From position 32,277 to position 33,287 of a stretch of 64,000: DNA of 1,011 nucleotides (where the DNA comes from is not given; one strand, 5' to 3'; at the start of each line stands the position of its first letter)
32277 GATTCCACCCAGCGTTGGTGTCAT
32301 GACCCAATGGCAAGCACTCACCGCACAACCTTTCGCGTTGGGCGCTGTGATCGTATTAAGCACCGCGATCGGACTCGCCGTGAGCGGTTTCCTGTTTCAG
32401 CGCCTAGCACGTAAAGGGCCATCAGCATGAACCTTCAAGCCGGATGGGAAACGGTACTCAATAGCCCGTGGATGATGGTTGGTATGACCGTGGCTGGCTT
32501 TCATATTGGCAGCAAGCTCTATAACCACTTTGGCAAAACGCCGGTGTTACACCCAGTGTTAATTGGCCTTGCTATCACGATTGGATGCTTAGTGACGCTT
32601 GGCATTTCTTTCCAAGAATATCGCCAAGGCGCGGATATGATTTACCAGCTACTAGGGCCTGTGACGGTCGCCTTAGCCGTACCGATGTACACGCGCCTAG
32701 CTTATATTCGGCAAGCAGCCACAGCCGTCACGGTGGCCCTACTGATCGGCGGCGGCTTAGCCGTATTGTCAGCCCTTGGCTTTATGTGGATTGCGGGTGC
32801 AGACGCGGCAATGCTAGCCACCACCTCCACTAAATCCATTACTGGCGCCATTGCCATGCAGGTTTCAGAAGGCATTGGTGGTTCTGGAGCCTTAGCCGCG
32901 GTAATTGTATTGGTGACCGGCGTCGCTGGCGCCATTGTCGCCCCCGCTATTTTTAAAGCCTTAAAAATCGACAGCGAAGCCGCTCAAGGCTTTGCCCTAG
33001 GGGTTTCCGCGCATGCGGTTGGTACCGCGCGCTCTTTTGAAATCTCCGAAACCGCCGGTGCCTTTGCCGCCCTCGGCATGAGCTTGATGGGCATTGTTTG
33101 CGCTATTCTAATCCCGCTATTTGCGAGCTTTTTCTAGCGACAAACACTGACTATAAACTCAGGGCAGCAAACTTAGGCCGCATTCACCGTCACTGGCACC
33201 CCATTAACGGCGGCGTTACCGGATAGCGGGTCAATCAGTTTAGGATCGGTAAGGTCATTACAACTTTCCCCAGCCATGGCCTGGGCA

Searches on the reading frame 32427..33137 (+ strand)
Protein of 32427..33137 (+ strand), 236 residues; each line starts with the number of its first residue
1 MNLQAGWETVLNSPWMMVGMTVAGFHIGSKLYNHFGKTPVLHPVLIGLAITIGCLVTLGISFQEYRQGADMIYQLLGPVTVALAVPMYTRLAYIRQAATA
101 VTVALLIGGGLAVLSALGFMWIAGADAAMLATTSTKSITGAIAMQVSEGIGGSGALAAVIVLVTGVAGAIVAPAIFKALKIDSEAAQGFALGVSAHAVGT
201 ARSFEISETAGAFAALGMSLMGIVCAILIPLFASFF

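Call 7: search_protein_families(library=pfam, proteins=[window:32427-33137:+], max_evalue=0.001)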
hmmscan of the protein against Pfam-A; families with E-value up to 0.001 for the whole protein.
window:32427-33137:+ (236 aa): 1 family
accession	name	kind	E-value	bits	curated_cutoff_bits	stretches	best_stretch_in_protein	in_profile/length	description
PF04172.21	LrgB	-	2.3e-64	217.1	25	1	21-234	1-213/214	LrgB-like family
